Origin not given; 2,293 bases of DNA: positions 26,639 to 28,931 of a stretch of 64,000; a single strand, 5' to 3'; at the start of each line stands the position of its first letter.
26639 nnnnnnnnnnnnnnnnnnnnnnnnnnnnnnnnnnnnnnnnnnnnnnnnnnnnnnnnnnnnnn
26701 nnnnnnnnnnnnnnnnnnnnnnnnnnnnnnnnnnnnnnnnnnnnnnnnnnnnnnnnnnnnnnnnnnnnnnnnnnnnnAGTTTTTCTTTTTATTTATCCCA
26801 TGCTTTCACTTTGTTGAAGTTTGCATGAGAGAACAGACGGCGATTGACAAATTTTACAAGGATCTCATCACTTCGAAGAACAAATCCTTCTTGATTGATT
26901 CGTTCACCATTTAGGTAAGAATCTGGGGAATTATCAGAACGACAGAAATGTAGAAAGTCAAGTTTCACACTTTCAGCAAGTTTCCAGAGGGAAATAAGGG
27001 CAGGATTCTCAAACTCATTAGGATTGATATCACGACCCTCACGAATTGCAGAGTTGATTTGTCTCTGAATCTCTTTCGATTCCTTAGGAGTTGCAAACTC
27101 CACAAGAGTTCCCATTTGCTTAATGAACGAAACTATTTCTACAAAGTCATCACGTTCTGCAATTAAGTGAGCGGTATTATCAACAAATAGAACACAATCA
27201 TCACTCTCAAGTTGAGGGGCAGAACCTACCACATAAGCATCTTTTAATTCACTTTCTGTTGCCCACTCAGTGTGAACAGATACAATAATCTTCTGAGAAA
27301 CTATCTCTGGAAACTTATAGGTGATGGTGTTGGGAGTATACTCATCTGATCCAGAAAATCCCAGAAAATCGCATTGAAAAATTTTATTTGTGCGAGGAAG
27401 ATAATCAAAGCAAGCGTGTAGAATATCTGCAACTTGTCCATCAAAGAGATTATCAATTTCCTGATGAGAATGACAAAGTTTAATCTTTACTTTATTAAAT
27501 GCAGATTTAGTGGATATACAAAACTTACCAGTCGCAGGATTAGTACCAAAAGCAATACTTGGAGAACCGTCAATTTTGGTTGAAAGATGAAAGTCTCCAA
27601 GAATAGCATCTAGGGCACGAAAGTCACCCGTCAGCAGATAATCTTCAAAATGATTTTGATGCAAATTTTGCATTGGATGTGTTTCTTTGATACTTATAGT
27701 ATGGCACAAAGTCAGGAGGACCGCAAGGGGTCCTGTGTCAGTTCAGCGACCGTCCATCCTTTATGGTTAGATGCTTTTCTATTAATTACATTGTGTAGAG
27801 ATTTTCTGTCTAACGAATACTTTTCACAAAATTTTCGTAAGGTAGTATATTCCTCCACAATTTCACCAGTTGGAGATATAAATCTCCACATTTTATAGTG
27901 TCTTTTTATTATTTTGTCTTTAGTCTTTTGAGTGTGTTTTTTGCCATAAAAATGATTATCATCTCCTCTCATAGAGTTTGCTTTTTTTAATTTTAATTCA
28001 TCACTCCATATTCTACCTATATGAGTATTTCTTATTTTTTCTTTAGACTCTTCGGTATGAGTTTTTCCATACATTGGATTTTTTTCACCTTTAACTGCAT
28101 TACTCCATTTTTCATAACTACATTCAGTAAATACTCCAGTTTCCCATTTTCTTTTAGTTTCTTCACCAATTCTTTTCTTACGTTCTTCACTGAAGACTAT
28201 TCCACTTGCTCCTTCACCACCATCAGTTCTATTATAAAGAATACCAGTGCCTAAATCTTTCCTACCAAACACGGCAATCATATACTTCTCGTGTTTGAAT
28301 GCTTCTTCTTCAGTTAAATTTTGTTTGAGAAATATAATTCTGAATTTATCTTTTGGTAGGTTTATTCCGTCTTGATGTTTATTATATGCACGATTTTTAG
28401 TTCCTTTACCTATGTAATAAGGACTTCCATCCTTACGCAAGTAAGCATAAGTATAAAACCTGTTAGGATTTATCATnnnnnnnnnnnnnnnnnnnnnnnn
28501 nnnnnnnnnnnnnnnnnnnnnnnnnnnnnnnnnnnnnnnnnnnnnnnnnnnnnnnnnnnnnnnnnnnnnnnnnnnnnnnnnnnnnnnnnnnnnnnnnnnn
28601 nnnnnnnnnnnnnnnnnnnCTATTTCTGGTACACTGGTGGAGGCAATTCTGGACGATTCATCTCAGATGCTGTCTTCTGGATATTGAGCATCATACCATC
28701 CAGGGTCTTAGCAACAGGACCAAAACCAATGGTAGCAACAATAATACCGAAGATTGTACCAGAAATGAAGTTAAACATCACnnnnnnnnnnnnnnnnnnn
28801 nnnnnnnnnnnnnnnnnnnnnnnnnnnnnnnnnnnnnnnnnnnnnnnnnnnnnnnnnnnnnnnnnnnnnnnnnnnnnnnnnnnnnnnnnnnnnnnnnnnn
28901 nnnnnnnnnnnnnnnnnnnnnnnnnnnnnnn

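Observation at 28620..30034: Operon of a type IV pilin-like gene, a small TM gene, an SPFH/prohibitin gene and a second small TM gene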

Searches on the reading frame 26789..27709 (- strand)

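Call 3: search_protein_families(library=pfam, proteins=[window:26789-27709:-], max_evalue=0.1)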
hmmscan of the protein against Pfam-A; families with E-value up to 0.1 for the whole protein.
window:26789-27709:- (306 aa): 1 family
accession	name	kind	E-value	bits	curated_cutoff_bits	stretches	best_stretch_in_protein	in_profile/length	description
PF19782.4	DUF6267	-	3.1e-65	221.4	27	2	15-231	1-264/376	Family of unknown function (DUF6267)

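Call 4: search_protein_families(library=phrogs, proteins=[window:26789-27709:-], max_evalue=0.1)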
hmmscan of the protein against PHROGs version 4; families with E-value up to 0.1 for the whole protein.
window:26789-27709:- (306 aa): 1 family
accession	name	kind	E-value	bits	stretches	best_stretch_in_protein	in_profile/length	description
phrog_455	-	unknown function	5.9e-99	334.5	1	1-305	11-341/764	-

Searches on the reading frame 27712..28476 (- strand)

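Call 3: search_protein_families(library=pfam, proteins=[window:27712-28476:-], max_evalue=0.1)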
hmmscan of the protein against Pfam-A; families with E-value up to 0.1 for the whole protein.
window:27712-28476:- (254 aa): 2 families
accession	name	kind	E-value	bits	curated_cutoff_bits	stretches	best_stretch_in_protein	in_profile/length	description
PF07460.16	NUMOD3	-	4e-18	65.5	20.4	2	122-149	10-37/37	NUMOD3 motif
PF22945.2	LEM-3_GIY-YIG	-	0.0023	18.4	27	0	50-75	76-101/151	LEM-3-like GIY-YIG domain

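Call 4: search_protein_families(library=phrogs, proteins=[window:27712-28476:-], max_evalue=0.1)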
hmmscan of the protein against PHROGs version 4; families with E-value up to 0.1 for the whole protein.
window:27712-28476:- (254 aa): 8 families
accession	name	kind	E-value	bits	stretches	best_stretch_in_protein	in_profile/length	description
phrog_15526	-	unknown function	2.4e-26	93.7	1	6-101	3-99/168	-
phrog_314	-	DNA, RNA and nucleotide metabolism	8.4e-24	85.4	1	2-242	174-386/574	homing endonuclease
phrog_10829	-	unknown function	1e-13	52.6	1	7-164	2-149/165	-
phrog_2081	-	DNA, RNA and nucleotide metabolism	3e-08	34.2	1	187-244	190-249/433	HNH endonuclease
phrog_655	-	DNA, RNA and nucleotide metabolism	4.5e-07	31.1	1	120-241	129-268/343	homing endonuclease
phrog_5356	-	unknown function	0.021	15.2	1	6-41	15-51/255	-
phrog_29037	-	DNA, RNA and nucleotide metabolism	0.053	14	0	117-152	81-116/241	endonuclease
phrog_35456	-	unknown function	0.073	13.8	0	1-43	1-46/189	-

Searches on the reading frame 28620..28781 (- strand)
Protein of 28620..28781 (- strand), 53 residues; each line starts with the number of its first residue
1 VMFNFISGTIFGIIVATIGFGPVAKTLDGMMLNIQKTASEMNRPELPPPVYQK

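Call 3: search_protein_families(library=pfam, proteins=[window:28620-28781:-], max_evalue=0.1)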
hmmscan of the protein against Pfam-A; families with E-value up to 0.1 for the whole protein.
window:28620-28781:- (53 aa): 0 families

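Call 4: search_protein_families(library=phrogs, proteins=[window:28620-28781:-], max_evalue=0.1)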
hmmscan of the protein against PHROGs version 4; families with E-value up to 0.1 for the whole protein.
window:28620-28781:- (53 aa): 0 families

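Call 12: search_dna_similar(query=window:28620-28781:-, collection=phages, mode=protein, max_evalue=10, max_rows=40)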
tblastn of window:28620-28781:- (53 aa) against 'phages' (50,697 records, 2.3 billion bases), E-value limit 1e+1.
Records with a match: 31; places in all: 31; records where one place covers at least 80% of the query: 2.
Best place of each record, by identity: 80-90% 2; <60% 29.
By first word of the organism name: Streptomyces 16; Gordonia 13; Synechococcus 2.
By host as written in the record: Gordonia terrae 3612 13; Streptomyces lividans JI 1326 10; Streptomyces griseus ATCC 10137 5; Synechococcus sp. KCZYC6 2; Streptomyces sanglieri UNT16F27A 1.
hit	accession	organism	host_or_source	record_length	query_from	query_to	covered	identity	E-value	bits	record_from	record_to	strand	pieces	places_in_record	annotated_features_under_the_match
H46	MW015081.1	Synechococcus phage S-SRM01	Synechococcus sp. KCZYC6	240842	1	48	91%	83.3%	3e-19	84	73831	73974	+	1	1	membrane protease subunit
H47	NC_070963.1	Synechococcus phage S-SRM01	Synechococcus sp. KCZYC6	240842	1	48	91%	83.3%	3e-19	84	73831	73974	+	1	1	protease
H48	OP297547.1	Gordonia phage Jams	Gordonia terrae 3612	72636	16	50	66%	40.0%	7e+0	29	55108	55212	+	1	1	65: hypothetical protein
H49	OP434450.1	Gordonia phage Minos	Gordonia terrae 3612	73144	16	50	66%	40.0%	7e+0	29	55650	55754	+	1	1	66: hypothetical protein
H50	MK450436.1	Gordonia phage Neoevie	Gordonia terrae 3612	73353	16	50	66%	40.0%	7e+0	29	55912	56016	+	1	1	65: hypothetical protein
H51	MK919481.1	Gordonia phage Newt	Gordonia terrae 3612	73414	16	50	66%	40.0%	7e+0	29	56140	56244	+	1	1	66: hypothetical protein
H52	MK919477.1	Gordonia phage Luker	Gordonia terrae 3612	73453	16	50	66%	40.0%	7e+0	29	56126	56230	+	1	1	66: hypothetical protein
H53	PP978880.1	Gordonia phage Berries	Gordonia terrae 3612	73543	16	50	66%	40.0%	7e+0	29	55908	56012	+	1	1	65: hypothetical protein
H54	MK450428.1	Gordonia phage Guillaume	Gordonia terrae 3612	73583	16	50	66%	40.0%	7e+0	29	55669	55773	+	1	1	65: hypothetical protein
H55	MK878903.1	Gordonia phage Teal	Gordonia terrae 3612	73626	16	50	66%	40.0%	7e+0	29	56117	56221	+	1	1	65: hypothetical protein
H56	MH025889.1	Gordonia phage Hail2Pitt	Gordonia terrae 3612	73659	16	50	66%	40.0%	7e+0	29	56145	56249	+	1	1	64: hypothetical protein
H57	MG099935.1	Gordonia phage Anamika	Gordonia terrae 3612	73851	16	50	66%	40.0%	7e+0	29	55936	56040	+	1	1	hypothetical protein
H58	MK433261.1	Gordonia phage Msay19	Gordonia terrae 3612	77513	12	50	74%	35.9%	4e-1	32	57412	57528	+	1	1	72: hypothetical protein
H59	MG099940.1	Gordonia phage BirksAndSocks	Gordonia terrae 3612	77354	12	50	74%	35.9%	1e+0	31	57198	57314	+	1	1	hypothetical protein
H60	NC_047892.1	Gordonia phage BirksAndSocks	Gordonia terrae 3612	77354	12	50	74%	35.9%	1e+0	31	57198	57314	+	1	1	hypothetical protein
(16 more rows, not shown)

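Call 21: search_protein_families(library=ncbifam, proteins=[window:28620-28781:-], max_evalue=0.1)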
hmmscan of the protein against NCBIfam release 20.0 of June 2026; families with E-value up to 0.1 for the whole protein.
window:28620-28781:- (53 aa): 0 families

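Call 35: search_protein_families(library=padloc, proteins=[window:28620-28781:-], max_evalue=0.1)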
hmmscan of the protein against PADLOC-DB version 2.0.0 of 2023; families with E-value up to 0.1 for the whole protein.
window:28620-28781:- (53 aa): 0 families

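Call 65: find_homologous_proteins(query=window:28623-28778:-, max_evalue=0.01)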
Query seq(52 aa) (52 aa): 54 proteins with E <= 0.01 among 54 candidates.
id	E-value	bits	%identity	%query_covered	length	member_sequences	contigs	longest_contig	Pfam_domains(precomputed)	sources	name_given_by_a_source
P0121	2.7e-24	100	92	100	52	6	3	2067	-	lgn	-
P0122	2.0e-22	95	92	98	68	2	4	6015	-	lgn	-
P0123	8.6e-21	89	86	98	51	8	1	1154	-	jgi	-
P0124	5.5e-20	87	86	94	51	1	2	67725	-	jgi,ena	jgi:hypothetical protein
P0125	1.8e-19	85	83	92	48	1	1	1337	-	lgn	-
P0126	2.1e-19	85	83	92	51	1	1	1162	-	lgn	-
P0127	3.8e-19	84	76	98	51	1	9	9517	-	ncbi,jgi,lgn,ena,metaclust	jgi:hypothetical protein|metaclust:\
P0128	8.7e-19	83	78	96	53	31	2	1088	-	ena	-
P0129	1.3e-18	83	79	92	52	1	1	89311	-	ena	-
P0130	1.3e-18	83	83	90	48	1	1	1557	-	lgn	-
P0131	2.7e-18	82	83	92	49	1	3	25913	-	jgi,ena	-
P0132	9.5e-18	80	73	98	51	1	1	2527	-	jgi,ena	jgi:hypothetical protein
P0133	1.0e-17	80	73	98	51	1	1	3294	-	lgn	-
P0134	1.0e-17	80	80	79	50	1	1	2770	-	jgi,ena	-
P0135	1.2e-17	80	75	98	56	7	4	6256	-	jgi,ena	-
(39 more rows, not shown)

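Call 67: find_encoding_contigs(protein=P0129, flank=3000, max_places=2)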
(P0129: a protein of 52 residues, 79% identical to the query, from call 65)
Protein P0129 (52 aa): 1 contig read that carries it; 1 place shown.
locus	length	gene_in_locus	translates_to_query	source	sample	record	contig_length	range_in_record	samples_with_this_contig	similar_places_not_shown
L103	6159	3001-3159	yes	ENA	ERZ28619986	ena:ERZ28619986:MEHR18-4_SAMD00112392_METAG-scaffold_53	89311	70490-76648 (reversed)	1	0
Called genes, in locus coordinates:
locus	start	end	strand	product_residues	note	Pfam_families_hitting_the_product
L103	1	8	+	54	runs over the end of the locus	-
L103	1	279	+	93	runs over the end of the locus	-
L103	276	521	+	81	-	-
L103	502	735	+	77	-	-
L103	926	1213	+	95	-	-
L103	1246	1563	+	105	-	-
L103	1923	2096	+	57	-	-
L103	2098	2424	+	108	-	-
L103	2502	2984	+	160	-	-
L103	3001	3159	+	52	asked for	-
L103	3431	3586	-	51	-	-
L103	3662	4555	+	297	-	PF19782:DUF6267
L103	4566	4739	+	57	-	-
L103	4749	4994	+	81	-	-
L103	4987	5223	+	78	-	-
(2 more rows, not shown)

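Call 68: find_encoding_contigs(protein=P0124, flank=3000, max_places=2)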
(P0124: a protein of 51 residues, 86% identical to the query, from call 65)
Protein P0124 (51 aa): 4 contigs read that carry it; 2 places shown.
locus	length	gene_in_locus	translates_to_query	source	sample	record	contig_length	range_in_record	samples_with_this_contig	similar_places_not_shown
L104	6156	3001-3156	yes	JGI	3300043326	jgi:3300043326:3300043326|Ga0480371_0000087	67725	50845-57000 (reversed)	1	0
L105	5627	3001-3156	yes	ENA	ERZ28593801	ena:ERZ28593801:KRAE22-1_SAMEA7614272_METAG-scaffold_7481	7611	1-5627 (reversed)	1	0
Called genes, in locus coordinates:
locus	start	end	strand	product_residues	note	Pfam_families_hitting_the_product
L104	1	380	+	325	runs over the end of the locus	PF02086:MethyltransfD12 (faint), PF03602:Cons_hypoth95 (faint), PF01555:N6_N4_Mtase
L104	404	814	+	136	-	-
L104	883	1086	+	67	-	-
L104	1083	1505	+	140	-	-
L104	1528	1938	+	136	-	-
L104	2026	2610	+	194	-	PF01541:GIY-YIG, PF07460:NUMOD3 (faint)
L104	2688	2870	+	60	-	-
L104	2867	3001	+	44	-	-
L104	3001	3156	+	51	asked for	-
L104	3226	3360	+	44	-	-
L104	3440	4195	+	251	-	-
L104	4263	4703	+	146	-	PF24835:DUF7717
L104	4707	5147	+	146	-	-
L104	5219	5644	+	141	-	-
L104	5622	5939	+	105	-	-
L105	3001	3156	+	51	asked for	-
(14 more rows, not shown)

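Call 69: find_encoding_contigs(protein=P0131, flank=3000, max_places=2)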
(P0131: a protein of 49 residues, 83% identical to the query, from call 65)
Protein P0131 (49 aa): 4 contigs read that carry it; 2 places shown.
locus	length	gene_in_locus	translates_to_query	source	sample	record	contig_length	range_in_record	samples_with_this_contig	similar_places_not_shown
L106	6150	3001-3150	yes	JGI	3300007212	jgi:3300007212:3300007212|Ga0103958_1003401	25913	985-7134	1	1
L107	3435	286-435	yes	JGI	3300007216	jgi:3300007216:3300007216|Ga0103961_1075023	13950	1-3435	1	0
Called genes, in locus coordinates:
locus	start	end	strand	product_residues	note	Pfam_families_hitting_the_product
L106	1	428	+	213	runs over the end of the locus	PF05118:Asp_Arg_Hydrox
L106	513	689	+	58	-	-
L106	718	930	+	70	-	PF02672:CP12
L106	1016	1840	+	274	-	PF02086:MethyltransfD12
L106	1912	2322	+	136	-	-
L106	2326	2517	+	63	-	-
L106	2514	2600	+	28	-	-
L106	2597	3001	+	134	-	-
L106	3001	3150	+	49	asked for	-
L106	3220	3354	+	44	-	-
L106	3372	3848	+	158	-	PF24835:DUF7717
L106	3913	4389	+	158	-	-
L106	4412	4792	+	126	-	-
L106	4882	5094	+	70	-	-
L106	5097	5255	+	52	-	-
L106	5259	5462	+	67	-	-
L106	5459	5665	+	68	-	-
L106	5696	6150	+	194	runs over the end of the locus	-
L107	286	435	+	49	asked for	-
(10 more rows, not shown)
